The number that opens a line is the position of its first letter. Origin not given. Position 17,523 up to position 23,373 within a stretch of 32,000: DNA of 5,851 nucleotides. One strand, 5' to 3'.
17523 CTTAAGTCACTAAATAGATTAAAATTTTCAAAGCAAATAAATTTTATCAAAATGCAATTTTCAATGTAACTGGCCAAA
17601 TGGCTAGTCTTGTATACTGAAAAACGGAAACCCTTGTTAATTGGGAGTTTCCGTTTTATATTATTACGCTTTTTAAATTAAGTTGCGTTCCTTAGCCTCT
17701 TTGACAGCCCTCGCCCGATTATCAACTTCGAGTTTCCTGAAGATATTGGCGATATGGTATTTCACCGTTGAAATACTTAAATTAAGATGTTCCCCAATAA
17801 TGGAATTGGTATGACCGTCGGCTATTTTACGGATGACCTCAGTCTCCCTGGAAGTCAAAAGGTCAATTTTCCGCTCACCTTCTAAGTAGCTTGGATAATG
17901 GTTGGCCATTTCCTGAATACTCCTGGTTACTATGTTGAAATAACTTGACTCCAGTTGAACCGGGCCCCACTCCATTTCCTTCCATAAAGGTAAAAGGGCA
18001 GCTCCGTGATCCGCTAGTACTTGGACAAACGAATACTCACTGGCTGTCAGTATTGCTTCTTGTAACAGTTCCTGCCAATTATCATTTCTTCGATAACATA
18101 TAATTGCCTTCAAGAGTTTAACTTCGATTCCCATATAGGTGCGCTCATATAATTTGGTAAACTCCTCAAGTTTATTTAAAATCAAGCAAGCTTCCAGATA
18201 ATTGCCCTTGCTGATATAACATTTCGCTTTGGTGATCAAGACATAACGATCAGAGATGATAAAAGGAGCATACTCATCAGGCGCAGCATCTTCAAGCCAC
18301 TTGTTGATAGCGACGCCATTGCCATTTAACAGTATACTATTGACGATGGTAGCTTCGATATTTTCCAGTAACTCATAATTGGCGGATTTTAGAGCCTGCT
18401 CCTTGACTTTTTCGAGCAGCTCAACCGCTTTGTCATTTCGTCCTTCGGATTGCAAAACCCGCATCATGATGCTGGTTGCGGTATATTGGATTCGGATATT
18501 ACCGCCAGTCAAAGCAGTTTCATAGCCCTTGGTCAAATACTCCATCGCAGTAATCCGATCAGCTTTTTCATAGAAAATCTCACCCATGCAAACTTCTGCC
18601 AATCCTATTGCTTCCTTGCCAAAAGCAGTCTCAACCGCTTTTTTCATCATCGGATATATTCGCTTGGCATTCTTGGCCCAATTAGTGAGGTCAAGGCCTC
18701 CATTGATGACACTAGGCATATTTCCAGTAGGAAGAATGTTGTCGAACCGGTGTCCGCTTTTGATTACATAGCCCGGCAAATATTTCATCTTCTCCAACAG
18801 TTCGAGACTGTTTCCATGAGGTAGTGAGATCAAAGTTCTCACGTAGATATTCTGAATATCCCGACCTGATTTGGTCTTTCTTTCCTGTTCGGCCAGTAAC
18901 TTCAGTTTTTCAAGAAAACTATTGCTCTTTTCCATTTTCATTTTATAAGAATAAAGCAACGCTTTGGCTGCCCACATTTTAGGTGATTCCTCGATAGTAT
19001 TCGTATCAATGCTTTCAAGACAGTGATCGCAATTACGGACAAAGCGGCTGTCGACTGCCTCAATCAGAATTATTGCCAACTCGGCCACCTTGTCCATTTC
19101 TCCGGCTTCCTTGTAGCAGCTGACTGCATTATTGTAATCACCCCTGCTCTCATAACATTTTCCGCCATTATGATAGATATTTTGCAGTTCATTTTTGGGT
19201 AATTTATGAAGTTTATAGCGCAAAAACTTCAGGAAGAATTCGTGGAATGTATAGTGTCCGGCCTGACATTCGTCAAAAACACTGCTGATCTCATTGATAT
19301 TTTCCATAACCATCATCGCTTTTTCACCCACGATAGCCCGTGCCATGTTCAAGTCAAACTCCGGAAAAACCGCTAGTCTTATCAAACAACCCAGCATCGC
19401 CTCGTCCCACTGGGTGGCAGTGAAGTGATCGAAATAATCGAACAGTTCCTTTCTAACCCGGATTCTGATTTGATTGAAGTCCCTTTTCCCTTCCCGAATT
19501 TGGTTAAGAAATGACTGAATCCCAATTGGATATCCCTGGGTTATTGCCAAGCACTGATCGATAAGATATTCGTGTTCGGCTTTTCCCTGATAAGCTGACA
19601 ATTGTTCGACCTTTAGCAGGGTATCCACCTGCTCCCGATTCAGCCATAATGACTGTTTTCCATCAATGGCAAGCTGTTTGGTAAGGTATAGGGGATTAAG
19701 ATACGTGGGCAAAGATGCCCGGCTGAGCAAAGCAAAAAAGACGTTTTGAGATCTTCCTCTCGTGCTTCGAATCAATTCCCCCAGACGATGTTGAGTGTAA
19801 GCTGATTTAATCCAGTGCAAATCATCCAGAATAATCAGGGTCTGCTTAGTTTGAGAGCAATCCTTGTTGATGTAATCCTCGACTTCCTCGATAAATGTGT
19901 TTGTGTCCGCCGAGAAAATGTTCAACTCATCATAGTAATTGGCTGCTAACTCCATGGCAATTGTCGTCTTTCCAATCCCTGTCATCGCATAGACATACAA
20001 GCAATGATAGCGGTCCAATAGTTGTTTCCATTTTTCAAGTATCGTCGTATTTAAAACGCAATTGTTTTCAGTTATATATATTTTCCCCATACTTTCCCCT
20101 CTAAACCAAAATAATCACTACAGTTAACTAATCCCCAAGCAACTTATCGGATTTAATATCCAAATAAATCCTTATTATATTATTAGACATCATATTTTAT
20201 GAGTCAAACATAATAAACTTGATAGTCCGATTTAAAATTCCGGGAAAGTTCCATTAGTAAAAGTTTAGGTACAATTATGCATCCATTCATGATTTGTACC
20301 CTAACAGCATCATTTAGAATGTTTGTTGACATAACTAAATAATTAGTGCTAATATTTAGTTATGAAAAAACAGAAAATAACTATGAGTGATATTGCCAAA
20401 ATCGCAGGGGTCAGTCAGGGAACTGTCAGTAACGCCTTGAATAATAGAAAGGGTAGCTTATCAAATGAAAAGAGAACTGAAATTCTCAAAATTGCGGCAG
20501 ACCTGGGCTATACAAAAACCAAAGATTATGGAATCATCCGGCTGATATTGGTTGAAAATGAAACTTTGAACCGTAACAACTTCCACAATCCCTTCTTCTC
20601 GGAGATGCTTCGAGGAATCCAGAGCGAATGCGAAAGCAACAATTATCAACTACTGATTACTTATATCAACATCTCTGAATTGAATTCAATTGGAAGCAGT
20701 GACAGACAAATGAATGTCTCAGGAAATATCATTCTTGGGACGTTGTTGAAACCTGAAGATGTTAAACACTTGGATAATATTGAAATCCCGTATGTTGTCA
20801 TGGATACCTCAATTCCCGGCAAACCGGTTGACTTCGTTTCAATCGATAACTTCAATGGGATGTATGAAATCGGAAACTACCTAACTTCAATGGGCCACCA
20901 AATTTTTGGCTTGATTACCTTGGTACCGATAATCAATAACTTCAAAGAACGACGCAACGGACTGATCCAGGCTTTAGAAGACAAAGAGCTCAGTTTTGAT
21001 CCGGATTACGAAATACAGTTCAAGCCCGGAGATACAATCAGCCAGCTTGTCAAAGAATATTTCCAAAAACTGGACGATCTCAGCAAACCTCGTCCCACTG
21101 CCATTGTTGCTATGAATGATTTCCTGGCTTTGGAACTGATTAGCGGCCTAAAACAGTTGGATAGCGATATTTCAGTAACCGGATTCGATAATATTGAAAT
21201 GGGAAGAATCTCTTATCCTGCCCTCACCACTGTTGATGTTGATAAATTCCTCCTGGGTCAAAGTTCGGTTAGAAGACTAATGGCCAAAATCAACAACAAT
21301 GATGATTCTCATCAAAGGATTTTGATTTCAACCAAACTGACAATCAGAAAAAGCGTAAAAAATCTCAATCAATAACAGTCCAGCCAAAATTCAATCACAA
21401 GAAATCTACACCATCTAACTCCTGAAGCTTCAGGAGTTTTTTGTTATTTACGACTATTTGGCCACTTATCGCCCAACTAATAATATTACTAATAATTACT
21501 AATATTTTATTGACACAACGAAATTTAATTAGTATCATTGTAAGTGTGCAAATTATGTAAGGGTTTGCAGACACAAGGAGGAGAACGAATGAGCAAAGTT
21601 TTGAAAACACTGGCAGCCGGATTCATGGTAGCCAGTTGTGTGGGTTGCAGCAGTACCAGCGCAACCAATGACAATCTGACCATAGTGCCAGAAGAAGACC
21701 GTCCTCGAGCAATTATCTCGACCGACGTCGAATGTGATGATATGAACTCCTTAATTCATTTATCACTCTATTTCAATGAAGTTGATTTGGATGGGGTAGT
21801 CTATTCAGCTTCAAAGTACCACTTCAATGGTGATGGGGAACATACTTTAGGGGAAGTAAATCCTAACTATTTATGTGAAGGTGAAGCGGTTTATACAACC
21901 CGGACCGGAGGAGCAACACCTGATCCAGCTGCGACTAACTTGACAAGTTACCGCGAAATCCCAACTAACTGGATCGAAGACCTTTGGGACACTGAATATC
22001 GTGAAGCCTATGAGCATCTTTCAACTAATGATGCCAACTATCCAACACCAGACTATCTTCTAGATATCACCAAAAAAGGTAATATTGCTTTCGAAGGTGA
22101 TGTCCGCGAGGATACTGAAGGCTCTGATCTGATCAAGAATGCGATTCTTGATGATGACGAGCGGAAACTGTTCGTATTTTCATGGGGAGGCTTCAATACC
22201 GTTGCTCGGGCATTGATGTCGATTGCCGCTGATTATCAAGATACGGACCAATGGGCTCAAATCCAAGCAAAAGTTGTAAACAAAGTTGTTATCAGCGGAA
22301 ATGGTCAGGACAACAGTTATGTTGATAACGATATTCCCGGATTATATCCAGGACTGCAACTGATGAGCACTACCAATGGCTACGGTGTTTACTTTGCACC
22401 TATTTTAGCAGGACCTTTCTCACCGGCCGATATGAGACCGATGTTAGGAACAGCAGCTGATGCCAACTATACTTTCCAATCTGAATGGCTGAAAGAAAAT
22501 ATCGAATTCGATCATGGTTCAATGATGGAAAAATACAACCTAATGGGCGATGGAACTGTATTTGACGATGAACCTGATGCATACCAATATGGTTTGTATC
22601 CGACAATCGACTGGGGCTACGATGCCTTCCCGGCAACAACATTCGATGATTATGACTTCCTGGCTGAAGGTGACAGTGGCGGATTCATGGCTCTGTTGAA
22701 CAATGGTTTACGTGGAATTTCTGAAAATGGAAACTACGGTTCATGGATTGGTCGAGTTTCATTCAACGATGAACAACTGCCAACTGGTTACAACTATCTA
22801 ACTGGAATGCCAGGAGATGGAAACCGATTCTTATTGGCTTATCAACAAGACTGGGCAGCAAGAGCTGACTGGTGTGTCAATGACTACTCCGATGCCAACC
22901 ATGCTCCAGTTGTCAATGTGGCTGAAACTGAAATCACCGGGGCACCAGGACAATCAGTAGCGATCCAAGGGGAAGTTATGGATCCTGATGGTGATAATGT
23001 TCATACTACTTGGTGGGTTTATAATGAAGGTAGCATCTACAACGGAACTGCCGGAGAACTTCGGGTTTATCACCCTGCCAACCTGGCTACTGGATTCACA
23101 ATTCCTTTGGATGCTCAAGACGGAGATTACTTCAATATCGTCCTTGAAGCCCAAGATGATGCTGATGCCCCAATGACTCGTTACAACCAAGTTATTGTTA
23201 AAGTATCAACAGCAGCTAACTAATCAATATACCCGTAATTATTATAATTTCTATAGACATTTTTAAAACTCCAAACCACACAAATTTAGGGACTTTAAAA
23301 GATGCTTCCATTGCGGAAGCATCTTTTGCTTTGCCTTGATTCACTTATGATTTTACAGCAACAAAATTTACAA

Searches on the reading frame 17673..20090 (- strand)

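Call 10: search_protein_families(library=pfam, proteins=[window:17673-20090:-], max_evalue=0.001)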
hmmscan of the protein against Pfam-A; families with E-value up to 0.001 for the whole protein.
window:17673-20090:- (805 aa): 9 families
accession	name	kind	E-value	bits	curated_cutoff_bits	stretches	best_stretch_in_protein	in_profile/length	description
PF00196.25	GerE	-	1.6e-16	60.1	23.5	1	744-797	2-55/57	Bacterial regulatory proteins, luxR family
PF17874.7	TPR_MalT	-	1.9e-15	57.4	45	1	494-707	120-334/336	MalT-like TPR region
PF20720.3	nSTAND3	-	2e-08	34.6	27.2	1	15-91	4-74/155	Novel STAND NTPase 3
PF13191.12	AAA_16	-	8.2e-07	30.1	32.6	0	62-112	112-161/167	AAA ATPase domain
PF13176.12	TPR_7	-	1.1e-05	25.5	27.9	0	310-332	6-30/36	Tetratricopeptide repeat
PF07719.23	TPR_2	-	0.00019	21.7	27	0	310-332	8-30/34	Tetratricopeptide repeat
PF13181.12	TPR_8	-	0.00036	20.9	25.7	0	305-333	3-31/34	Tetratricopeptide repeat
PF00004.35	AAA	-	0.00045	21.1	21.2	0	32-107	2-89/131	ATPase family associated with various cellular activities (AAA)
PF13424.12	TPR_12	-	0.00091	19.8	30.1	0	305-329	47-71/77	Tetratricopeptide repeat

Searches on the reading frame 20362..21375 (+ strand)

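Call 10: search_protein_families(library=pfam, proteins=[window:20362-21375:+], max_evalue=0.001)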
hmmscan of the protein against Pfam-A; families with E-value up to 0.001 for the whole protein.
window:20362-21375:+ (337 aa): 4 families
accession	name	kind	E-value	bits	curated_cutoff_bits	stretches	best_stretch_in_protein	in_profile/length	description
PF13377.12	Peripla_BP_3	-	2e-19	70.7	26.5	1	173-332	3-167/167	Periplasmic binding protein-like domain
PF00532.27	Peripla_BP_1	-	1.2e-12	48.3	22.2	1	75-329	12-280/281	Periplasmic binding proteins and sugar binding domain of LacI family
PF00356.27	LacI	-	6.7e-11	42.2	27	1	7-51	1-44/46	Bacterial regulatory proteins, lacI family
PF13407.12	Peripla_BP_4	-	2.9e-07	30.7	35.1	1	75-279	9-220/258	Periplasmic binding protein domain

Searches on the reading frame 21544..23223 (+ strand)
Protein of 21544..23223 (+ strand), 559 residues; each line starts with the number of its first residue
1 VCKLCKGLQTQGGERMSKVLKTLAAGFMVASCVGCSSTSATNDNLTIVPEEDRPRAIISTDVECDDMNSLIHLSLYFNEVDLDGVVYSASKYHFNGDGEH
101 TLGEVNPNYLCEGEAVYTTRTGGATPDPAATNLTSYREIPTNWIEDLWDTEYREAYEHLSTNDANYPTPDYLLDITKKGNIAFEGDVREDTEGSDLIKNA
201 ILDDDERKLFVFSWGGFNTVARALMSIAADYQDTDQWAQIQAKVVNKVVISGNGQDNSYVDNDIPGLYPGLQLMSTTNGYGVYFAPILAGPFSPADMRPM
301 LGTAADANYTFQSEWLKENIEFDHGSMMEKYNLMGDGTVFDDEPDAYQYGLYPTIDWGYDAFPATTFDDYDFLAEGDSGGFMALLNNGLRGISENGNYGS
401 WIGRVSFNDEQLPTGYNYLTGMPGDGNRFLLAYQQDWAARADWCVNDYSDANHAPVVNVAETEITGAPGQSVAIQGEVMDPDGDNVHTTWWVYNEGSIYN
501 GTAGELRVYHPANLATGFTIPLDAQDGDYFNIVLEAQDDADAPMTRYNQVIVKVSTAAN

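Call 10: search_protein_families(library=pfam, proteins=[window:21544-23223:+], max_evalue=0.001)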
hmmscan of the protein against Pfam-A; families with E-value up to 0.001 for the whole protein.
window:21544-23223:+ (559 aa): 2 families
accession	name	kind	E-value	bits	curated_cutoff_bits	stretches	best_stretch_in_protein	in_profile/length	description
PF07632.16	Sde182_NH-like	-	1.5e-43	149.7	26.8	1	55-404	1-267/268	Cellulose-binding Sde182, nucleoside hydrolase-like domain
PF21027.3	Sde0182_C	-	2.9e-12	47.4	27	1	479-554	10-83/83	Cellulose-binding protein Sde0182, C-terminal domain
